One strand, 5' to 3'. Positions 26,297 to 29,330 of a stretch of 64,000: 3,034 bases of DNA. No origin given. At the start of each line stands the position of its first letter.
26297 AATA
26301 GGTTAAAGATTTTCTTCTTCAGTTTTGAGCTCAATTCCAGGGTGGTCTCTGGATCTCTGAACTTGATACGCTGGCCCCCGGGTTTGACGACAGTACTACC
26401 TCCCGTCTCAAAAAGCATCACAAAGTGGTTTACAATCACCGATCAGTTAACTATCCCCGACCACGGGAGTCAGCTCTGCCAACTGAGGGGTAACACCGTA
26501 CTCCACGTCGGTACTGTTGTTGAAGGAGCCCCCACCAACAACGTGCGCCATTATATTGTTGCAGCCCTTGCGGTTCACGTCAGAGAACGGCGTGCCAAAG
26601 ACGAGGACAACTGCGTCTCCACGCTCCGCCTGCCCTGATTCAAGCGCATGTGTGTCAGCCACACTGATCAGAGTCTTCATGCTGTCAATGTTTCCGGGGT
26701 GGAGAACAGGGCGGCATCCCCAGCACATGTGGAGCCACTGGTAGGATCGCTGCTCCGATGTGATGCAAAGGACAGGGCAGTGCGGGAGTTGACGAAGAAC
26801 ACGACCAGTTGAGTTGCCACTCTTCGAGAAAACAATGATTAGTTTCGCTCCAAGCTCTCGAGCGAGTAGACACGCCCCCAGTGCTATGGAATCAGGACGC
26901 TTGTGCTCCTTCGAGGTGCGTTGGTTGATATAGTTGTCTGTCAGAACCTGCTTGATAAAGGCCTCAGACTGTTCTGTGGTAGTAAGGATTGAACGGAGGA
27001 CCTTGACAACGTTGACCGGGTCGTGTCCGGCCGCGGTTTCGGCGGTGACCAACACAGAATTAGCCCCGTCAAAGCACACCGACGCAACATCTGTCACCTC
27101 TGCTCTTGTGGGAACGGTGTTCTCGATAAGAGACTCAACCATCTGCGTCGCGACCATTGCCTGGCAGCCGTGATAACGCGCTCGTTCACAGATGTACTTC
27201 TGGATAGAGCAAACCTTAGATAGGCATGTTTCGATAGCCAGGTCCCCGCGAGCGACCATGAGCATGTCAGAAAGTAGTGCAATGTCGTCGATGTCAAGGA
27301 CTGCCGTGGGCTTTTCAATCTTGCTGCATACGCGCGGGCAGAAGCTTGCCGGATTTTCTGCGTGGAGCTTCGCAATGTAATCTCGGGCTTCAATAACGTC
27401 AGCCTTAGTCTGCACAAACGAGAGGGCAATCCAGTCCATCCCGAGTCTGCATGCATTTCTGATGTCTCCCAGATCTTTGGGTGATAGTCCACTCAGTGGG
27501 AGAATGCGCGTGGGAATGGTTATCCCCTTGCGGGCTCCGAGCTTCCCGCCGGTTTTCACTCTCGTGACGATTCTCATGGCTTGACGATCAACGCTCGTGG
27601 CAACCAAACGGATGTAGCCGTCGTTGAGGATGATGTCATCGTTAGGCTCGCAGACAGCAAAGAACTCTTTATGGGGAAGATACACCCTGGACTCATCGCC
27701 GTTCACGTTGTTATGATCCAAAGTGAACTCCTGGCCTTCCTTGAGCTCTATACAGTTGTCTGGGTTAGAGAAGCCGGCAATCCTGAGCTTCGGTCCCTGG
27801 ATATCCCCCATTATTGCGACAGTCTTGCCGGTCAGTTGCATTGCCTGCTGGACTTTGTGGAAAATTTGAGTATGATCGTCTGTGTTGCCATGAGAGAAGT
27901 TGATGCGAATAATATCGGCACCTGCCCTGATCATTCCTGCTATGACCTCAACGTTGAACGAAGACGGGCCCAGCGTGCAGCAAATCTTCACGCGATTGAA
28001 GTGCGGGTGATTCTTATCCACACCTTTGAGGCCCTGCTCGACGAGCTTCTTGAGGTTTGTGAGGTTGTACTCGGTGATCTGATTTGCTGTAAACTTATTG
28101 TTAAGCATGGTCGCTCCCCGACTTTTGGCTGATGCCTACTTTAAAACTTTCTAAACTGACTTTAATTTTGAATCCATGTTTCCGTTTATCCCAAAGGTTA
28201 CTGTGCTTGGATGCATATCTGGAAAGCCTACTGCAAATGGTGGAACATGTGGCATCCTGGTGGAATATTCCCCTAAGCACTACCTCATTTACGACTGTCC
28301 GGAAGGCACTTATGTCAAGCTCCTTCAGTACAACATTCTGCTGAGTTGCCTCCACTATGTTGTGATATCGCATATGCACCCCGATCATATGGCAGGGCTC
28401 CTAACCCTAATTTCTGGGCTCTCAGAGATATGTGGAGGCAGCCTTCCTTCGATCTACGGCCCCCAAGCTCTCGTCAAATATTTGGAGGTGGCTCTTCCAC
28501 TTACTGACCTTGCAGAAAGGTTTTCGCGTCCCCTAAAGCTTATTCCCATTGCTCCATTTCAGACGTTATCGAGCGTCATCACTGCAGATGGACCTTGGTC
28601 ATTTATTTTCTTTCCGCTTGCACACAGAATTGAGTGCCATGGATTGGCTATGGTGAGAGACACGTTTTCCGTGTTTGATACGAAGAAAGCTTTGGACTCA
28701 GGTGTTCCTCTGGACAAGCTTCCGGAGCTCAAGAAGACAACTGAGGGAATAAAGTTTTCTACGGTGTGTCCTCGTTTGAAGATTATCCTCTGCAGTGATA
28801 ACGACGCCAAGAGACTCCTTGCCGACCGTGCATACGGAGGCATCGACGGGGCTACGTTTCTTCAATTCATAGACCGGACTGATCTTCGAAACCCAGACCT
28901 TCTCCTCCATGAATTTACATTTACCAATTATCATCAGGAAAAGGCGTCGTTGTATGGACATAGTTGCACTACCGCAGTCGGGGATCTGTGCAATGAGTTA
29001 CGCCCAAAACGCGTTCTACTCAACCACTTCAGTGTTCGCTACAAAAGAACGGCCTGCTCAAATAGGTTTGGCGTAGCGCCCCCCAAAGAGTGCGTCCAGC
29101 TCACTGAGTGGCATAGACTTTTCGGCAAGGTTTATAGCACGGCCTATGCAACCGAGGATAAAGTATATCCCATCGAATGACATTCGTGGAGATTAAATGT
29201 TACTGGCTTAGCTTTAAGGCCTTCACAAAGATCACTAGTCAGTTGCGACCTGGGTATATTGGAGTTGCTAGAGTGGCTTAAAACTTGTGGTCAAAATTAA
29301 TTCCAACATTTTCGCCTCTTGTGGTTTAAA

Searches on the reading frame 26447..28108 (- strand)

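Call 73: search_protein_families(library=pfam, proteins=[window:26447-28108:-], max_evalue=0.0001)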
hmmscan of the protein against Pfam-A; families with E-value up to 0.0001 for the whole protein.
window:26447-28108:- (553 aa): 2 families
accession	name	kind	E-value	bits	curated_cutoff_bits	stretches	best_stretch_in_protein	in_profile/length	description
PF00224.27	PK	-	5.6e-83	279.2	30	1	38-368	2-328/328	Pyruvate kinase, barrel domain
PF02887.21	PK_C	-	2.4e-22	79.6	28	1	406-509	1-103/114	Pyruvate kinase, alpha/beta domain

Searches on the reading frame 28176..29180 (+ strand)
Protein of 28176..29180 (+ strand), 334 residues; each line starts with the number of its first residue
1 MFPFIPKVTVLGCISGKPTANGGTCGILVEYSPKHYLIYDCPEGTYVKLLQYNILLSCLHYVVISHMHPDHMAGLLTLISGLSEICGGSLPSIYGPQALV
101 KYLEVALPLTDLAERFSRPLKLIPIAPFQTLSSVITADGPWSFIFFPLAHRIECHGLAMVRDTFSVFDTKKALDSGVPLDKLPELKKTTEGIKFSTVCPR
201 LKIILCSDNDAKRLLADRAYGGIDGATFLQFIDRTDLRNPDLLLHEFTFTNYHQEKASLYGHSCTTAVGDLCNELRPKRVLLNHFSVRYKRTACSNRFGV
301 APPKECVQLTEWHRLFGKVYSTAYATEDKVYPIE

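Call 73: search_protein_families(library=pfam, proteins=[window:28176-29180:+], max_evalue=0.0001)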
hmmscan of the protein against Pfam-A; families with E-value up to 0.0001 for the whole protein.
window:28176-29180:+ (334 aa): 1 family
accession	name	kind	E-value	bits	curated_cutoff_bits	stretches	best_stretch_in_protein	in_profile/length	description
PF12706.13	Lactamase_B_2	-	3.5e-08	33.7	27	1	59-150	31-112/200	Beta-lactamase superfamily domain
